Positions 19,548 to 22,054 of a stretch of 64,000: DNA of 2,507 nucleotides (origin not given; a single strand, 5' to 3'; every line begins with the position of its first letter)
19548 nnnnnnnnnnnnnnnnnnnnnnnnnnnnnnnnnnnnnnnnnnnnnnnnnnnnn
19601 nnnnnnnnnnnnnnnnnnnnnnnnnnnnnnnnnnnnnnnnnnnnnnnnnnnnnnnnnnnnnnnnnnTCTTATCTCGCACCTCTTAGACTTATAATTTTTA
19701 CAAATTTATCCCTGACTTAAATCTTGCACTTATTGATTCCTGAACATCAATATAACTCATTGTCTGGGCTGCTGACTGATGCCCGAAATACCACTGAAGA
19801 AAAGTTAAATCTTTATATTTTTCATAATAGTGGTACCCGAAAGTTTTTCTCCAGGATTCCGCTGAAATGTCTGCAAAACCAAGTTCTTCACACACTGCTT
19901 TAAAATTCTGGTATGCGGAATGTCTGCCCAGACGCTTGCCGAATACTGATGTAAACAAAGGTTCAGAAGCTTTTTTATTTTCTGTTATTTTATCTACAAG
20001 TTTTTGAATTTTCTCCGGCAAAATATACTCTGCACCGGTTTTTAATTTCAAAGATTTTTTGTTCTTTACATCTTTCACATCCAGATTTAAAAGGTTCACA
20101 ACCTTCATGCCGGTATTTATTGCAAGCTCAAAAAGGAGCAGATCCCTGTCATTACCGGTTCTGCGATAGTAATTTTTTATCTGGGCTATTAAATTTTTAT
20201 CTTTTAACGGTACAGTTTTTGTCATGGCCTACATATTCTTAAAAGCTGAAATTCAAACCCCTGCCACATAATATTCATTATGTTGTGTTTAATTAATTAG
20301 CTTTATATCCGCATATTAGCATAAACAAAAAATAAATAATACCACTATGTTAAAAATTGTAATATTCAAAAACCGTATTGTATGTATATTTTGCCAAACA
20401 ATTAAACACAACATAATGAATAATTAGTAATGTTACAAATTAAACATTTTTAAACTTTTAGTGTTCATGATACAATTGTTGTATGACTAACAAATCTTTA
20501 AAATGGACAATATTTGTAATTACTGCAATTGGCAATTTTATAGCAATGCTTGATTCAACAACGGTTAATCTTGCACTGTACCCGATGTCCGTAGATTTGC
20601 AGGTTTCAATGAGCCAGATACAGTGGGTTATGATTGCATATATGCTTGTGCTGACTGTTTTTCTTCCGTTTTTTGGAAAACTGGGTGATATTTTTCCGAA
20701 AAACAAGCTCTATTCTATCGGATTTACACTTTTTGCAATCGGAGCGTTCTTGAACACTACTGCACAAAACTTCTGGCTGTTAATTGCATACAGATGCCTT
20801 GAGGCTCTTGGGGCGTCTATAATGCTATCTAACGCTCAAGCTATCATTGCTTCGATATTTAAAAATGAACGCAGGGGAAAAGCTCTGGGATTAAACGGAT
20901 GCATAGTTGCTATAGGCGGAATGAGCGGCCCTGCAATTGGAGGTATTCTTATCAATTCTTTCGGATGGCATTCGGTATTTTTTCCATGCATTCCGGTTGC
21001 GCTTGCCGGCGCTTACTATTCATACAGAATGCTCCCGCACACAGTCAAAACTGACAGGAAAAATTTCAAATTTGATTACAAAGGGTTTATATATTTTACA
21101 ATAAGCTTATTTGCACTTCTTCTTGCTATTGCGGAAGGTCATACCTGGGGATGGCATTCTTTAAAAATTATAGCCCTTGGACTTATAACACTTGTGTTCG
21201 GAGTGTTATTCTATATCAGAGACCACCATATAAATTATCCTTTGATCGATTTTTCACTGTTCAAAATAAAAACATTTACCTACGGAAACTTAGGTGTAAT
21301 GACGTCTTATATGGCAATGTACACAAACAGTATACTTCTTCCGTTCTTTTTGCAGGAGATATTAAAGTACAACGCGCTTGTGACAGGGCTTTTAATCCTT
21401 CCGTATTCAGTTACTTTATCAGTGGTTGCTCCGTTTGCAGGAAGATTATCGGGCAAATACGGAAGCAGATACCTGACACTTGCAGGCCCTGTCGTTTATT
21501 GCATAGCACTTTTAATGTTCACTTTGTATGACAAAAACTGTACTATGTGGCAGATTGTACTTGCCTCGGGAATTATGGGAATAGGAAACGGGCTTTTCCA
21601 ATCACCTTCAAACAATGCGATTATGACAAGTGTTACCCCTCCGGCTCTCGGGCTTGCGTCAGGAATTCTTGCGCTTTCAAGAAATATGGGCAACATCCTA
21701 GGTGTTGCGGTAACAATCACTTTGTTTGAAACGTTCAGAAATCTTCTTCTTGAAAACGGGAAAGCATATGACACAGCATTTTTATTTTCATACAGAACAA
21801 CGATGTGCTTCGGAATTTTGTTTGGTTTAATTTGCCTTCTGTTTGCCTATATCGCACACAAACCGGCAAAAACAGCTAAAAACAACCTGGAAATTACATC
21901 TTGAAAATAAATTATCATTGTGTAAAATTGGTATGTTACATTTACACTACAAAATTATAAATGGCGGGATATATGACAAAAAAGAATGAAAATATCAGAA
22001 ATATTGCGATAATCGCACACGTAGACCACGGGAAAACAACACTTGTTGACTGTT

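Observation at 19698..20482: Candidate invertible promoter switch with a dedicated mini-recombinase heading a 10-kb glycan operon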

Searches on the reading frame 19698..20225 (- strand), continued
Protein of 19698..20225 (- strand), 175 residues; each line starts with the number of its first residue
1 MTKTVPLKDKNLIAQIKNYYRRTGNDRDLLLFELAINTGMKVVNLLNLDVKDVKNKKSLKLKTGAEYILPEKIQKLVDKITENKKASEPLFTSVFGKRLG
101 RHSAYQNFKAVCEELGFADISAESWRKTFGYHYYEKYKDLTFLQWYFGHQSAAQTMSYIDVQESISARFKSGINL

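Call 70: fold_search(model_id=the predicted structure, library=pdb)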
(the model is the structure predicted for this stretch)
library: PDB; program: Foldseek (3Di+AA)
matches with E <= 10: 163; with E <= 0.001: 36
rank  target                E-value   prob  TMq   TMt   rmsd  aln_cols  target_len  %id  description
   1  6en0_A                8.7e-06  1.00  0.73  0.45   6.0       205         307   14  Structure of the Tn1549 transposon Integrase (aa 82-397) in complex with circular intermediate DNA (CI5-DNA) (released 2018-04-04)
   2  5hxy_F                1.9e-05  1.00  0.74  0.51   4.8       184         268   18  Crystal structure of XerA recombinase (released 2017-02-01)
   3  5u91_F                1.9e-05  1.00  0.70  0.42   6.2       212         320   16  Crystal structure of Tre/loxLTR complex (released 2017-07-26)
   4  5hxy_A                2.1e-05  1.00  0.73  0.49   4.4       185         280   18  Crystal structure of XerA recombinase (released 2017-02-01)
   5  5hxy_C                2.3e-05  1.00  0.72  0.48   5.1       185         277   17  Crystal structure of XerA recombinase (released 2017-02-01)
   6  5hxy_B                2.7e-05  1.00  0.74  0.50   4.2       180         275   18  Crystal structure of XerA recombinase (released 2017-02-01)
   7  6en0_B                4.2e-05  1.00  0.72  0.44   5.9       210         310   15  Structure of the Tn1549 transposon Integrase (aa 82-397) in complex with circular intermediate DNA (CI5-DNA) (released 2018-04-04)
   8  5jjv_B                5.0e-05  1.00  0.67  0.36   4.7       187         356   19  Crystal structure of XerH site-specific recombinase bound to palindromic difH substrate: post-cleavage complex (released 2016-12-28)
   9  6emy_A                5.2e-05  1.00  0.74  0.45   5.8       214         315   12  Structure of the Tn1549 transposon Integrase (aa 82-397, Y379F) in complex with transposon right end DNA (released 2018-04-04)
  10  5hxy_D                6.9e-05  1.00  0.72  0.49   4.8       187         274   18  Crystal structure of XerA recombinase (released 2017-02-01)
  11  5jk0_A                6.9e-05  1.00  0.68  0.38   5.1       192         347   19  Crystal structure of XerH site-specific recombinase bound to difH substrate: pre-cleavage complex (released 2016-12-28)
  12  6emz_A                7.3e-05  1.00  0.71  0.42   6.0       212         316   15  Structure of the Tn1549 transposon Integrase (aa 82-397, R225K) in complex with circular intermediate DNA (CI5-DNA) (released 2018-04-04)
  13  2hof_B                9.2e-05  1.00  0.71  0.42   4.9       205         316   15  Crystal structure of the pre-cleavage synaptic complex in the cre-loxp site-specific recombination (released 2007-06-26)
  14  5jk0_C                9.2e-05  1.00  0.66  0.36   7.2       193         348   20  Crystal structure of XerH site-specific recombinase bound to difH substrate: pre-cleavage complex (released 2016-12-28)
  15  6emy_B                1.0e-04  1.00  0.74  0.44   4.0       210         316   14  Structure of the Tn1549 transposon Integrase (aa 82-397, Y379F) in complex with transposon right end DNA (released 2018-04-04)
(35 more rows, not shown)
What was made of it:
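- Arg-to-Lys at this position was the change used to capture Tn1549 integrase-DNA complexes held in the PDB (entries listed in call 70).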

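Call 72: find_encoding_contigs(protein=P0215, flank=2500, max_places=10)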
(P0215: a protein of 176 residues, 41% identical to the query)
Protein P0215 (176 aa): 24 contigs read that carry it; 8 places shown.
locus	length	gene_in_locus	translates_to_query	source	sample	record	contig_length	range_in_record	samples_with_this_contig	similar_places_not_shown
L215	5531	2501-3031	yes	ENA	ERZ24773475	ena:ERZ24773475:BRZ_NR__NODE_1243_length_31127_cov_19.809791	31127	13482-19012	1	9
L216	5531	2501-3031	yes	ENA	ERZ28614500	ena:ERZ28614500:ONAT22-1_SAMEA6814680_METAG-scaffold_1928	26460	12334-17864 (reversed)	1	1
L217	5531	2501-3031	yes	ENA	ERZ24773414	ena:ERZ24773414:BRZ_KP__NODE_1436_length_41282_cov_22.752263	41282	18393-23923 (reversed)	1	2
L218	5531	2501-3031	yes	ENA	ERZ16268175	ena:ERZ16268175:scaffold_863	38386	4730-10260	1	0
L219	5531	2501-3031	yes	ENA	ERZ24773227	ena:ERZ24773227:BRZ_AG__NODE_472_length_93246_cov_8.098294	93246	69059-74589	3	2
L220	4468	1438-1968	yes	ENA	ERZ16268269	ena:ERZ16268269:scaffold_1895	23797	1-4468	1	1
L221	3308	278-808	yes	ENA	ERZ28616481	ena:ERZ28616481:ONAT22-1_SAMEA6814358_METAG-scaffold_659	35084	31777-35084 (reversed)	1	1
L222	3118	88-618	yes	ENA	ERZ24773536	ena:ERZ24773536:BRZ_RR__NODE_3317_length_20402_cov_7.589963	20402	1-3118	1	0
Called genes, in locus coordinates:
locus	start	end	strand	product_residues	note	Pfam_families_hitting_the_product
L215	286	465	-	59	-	-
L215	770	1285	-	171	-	-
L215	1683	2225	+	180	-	PF00589:Phage_integrase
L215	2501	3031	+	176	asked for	PF00589:Phage_integrase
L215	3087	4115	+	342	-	PF00535:Glycos_transf_2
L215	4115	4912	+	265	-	PF00483:NTP_transferase, PF12804:NTP_transf_3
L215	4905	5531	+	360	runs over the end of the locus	PF01073:3Beta_HSD, PF01370:Epimerase, PF02719:Polysacc_synt_2, PF04321:RmlD_sub_bind, PF16363:GDP_Man_Dehyd, PF07993:NAD_binding_4 (weak)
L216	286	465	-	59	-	-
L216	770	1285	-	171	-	-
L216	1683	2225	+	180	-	PF00589:Phage_integrase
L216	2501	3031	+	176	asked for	PF00589:Phage_integrase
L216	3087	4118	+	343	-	PF00535:Glycos_transf_2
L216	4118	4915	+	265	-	PF00483:NTP_transferase, PF12804:NTP_transf_3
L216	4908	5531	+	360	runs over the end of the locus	PF01073:3Beta_HSD, PF01370:Epimerase, PF02719:Polysacc_synt_2, PF04321:RmlD_sub_bind, PF16363:GDP_Man_Dehyd, PF07993:NAD_binding_4 (weak)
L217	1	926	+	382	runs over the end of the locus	PF00069:Pkinase, PF01163:RIO1 (faint), PF07714:PK_Tyr_Ser-Thr, PF03109:ABC1 (weak)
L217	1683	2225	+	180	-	PF00589:Phage_integrase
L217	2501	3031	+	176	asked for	PF00589:Phage_integrase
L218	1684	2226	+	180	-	PF00589:Phage_integrase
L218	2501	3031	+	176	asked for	PF00589:Phage_integrase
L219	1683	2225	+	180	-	PF00589:Phage_integrase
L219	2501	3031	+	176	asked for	PF00589:Phage_integrase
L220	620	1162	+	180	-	PF00589:Phage_integrase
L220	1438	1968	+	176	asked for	PF00589:Phage_integrase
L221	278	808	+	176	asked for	PF00589:Phage_integrase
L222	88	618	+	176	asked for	PF00589:Phage_integrase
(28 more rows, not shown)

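Call 73: find_encoding_contigs(protein=P0015, flank=2500, max_places=10)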
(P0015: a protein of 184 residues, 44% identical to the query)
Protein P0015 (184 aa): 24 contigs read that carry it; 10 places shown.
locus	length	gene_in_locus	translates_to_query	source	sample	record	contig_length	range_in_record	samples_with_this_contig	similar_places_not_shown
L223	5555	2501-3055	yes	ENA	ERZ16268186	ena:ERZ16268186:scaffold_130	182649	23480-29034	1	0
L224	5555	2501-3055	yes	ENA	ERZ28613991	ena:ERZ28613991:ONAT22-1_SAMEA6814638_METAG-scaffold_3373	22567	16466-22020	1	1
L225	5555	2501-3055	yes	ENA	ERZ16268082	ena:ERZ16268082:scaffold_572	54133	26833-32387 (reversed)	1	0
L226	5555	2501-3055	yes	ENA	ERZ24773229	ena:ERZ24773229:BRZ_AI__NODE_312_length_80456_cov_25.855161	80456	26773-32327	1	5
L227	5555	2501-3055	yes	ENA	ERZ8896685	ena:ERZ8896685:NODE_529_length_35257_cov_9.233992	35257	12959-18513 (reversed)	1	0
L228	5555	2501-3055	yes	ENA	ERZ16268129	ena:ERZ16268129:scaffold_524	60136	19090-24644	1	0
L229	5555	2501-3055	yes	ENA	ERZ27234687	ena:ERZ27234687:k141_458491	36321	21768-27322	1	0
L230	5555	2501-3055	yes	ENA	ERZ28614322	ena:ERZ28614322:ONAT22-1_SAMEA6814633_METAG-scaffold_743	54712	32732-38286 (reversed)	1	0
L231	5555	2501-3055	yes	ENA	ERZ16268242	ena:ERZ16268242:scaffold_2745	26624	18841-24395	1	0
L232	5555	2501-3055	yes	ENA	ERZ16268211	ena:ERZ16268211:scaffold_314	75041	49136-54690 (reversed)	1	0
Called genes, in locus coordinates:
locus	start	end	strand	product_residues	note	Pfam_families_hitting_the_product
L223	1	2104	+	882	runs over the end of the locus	PF00133:tRNA-synt_1, PF01406:tRNA-synt_1e (faint), PF09334:tRNA-synt_1g, PF13603:tRNA-synt_1_2, PF09334:tRNA-synt_1g, PF00133:tRNA-synt_1, PF08264:Anticodon_1, PF10458:Val_tRNA-synt_C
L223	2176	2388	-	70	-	PF13560:HTH_31 (weak), PF12844:HTH_19, PF01381:HTH_3, PF13443:HTH_26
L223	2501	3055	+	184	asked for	PF00589:Phage_integrase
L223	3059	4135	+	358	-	PF00535:Glycos_transf_2, PF10111:Glyco_tranf_2_2, PF13641:Glyco_tranf_2_3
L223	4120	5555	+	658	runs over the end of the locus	PF00535:Glycos_transf_2, PF10111:Glyco_tranf_2_2, PF13641:Glyco_tranf_2_3, PF04991:LicD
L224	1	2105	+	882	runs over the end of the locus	PF00133:tRNA-synt_1, PF01406:tRNA-synt_1e (faint), PF09334:tRNA-synt_1g, PF13603:tRNA-synt_1_2, PF09334:tRNA-synt_1g, PF00133:tRNA-synt_1, PF08264:Anticodon_1, PF10458:Val_tRNA-synt_C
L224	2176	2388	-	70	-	PF13560:HTH_31 (weak), PF12844:HTH_19, PF01381:HTH_3, PF13443:HTH_26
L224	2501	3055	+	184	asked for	PF00589:Phage_integrase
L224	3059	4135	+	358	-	PF00535:Glycos_transf_2, PF10111:Glyco_tranf_2_2, PF13641:Glyco_tranf_2_3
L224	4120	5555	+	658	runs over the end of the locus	PF00535:Glycos_transf_2, PF10111:Glyco_tranf_2_2, PF13641:Glyco_tranf_2_3, PF04991:LicD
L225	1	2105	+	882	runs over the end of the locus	PF00133:tRNA-synt_1, PF01406:tRNA-synt_1e (faint), PF09334:tRNA-synt_1g, PF13603:tRNA-synt_1_2, PF09334:tRNA-synt_1g, PF00133:tRNA-synt_1, PF08264:Anticodon_1, PF10458:Val_tRNA-synt_C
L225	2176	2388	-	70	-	PF13560:HTH_31 (weak), PF12844:HTH_19, PF01381:HTH_3, PF13443:HTH_26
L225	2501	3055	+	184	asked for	PF00589:Phage_integrase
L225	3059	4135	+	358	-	PF00535:Glycos_transf_2, PF10111:Glyco_tranf_2_2, PF13641:Glyco_tranf_2_3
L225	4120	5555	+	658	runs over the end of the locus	PF00535:Glycos_transf_2, PF10111:Glyco_tranf_2_2, PF13641:Glyco_tranf_2_3, PF04991:LicD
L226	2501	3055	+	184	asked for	PF00589:Phage_integrase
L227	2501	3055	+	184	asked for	PF00589:Phage_integrase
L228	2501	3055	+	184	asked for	PF00589:Phage_integrase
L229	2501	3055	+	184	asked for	PF00589:Phage_integrase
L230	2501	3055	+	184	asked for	PF00589:Phage_integrase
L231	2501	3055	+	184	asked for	PF00589:Phage_integrase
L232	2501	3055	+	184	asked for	PF00589:Phage_integrase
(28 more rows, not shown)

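Call 75: find_encoding_contigs(protein=P0161, flank=2500, max_places=10)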
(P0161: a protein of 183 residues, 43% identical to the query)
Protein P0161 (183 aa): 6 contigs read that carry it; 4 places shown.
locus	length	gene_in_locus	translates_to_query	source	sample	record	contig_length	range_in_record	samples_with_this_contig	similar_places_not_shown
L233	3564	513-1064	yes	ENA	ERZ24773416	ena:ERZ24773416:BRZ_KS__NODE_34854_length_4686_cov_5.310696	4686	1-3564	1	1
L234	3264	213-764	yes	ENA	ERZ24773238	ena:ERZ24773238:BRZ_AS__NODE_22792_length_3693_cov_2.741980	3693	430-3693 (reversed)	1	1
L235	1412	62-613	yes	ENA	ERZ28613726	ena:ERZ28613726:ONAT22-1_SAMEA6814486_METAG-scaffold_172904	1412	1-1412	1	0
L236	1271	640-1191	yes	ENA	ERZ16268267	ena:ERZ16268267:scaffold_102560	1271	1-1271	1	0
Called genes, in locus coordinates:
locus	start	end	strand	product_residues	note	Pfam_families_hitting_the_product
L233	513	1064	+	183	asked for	PF00589:Phage_integrase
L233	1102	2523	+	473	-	PF04230:PS_pyruv_trans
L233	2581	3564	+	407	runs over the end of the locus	PF04055:Radical_SAM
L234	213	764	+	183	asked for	PF00589:Phage_integrase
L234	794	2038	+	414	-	PF04055:Radical_SAM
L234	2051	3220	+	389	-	PF01757:Acyl_transf_3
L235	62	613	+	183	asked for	PF00589:Phage_integrase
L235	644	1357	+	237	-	PF04055:Radical_SAM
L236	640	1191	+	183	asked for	PF00589:Phage_integrase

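Call 76: find_encoding_contigs(protein=P0164, flank=2500, max_places=10)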
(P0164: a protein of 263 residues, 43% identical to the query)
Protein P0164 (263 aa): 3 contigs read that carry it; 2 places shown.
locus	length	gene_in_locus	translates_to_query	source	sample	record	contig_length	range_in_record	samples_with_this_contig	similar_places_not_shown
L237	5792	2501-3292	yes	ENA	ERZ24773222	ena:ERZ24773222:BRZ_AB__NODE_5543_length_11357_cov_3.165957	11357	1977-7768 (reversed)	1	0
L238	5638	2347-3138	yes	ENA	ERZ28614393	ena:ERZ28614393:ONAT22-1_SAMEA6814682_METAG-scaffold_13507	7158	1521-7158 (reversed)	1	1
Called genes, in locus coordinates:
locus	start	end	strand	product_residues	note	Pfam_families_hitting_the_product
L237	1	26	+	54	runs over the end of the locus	-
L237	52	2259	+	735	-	PF17764:PriA_3primeBD, PF00270:DEAD, PF04851:ResIII, PF18319:Zn_ribbon_PriA, PF00271:Helicase_C, PF18074:PriA_C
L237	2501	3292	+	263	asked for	PF00589:Phage_integrase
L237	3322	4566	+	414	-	PF04055:Radical_SAM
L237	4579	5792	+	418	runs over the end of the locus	PF01757:Acyl_transf_3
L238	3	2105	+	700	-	?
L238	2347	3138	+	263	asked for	PF00589:Phage_integrase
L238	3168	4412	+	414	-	PF04055:Radical_SAM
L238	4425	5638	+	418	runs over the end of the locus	PF01757:Acyl_transf_3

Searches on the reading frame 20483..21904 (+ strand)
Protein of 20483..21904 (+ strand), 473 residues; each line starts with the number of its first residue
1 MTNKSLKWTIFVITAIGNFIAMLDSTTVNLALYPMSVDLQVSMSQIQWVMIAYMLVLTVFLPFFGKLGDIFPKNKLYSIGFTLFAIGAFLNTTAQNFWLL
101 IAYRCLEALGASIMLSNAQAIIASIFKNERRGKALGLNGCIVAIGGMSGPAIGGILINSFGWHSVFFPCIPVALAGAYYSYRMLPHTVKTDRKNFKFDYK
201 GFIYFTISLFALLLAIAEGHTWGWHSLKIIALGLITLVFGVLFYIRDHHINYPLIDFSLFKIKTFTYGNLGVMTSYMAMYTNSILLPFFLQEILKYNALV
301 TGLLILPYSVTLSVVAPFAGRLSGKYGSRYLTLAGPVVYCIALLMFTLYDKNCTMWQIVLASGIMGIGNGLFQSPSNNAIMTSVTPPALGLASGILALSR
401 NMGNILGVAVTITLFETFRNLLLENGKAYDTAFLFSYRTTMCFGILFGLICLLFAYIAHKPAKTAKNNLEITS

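Call 6: search_protein_families(library=pfam, proteins=[window:20483-21904:+], max_evalue=0.01)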
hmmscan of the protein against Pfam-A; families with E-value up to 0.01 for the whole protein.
window:20483-21904:+ (473 aa): 3 families
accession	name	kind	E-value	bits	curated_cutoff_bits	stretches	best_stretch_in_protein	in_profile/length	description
PF07690.21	MFS_1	-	2.1e-55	188.5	33.4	2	15-244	2-224/347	Major Facilitator Superfamily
PF00083.30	Sugar_tr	-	7.7e-09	35.4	22.3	1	15-178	17-186/452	Sugar (and other) transporter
PF05977.19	MFS_3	-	7.6e-07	28.4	27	1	8-166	9-172/524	Transmembrane secretion effector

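Call 7: search_protein_families(library=ncbifam, proteins=[window:20483-21904:+], max_evalue=0.01)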
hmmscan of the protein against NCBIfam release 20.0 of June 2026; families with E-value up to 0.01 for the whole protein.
window:20483-21904:+ (473 aa): 62 families (the best 25 are shown)
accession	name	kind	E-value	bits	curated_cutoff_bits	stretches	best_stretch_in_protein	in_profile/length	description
TIGR00711.1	efflux_EmrB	subfamily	3.8e-72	243.6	230.2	1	11-416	4-409/485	DHA2 family efflux MFS transporter permease subunit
NF000060.1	MFS_efflux_LmrB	exception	2.5e-39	135.4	800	1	11-415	19-423/479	lincomycin efflux MFS transporter Lmr(B)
NF000391.1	EmrB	exception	4e-39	134.6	925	1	11-417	13-420/501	multidrug efflux MFS transporter permease subunit EmrB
NF011571.1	PRK14995.1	subfamily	1.4e-38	132.9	701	1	7-411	4-407/493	SmvA family efflux MFS transporter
NF000218.1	FexA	exception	1.6e-38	132.6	900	1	15-415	27-429/475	chloramphenicol/florfenicol efflux MFS transporter FexA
NF007799.0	PRK10504.1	subfamily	2.7e-38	132.1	426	1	3-460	5-456/471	multidrug transporter subunit MdtD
NF012169.0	qepA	equivalog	1.5e-37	129.4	1075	1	7-410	19-417/511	fluoroquinolone efflux MFS transporter QepA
NF033896.2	MFS_LfrA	equivalog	2.1e-35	122.3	825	1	7-419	18-428/504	efflux MFS transporter LfrA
NF000025.1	MFS_efflux_tcmA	exception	1e-34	120.2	999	1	7-414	24-430/538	tetracenomycin C efflux MFS transporter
NF000089.1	qac_MFS_AB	exception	1.4e-34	119.7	900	1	2-416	13-426/514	QacA/B family quaternary ammonium compound efflux MFS transporter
NF040895.2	MFS_effux_SdrM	equivalog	1.5e-34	119.9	550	1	15-417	12-406/441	multidrug efflux MFS transporter SdrM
NF000095.1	tet_MFS_OtrB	exception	2.3e-31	109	999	1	17-413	34-435/563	oxytetracycline resistance efflux MFS transporter OtrB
NF040856.1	FexB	exception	9.4e-29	100.5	950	1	13-410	18-415/469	chloramphenicol/florfenicol efflux MFS transporter FexB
NF000009.1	tet_MFS_Tcr3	exception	5.1e-28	97.9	1000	1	19-414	41-441/512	tetracycline efflux MFS transporter Tcr3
TIGR00880.1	2_A_01_02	superfamily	7.3e-23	81.2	131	2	50-187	4-141/141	multidrug resistance protein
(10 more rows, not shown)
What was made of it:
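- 20483..21904 (+): Divergent DHA2-family MFS transporter gene. It is the gene the promoter would face in the inverted state. TIGR00711, 243 bits (call 7).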
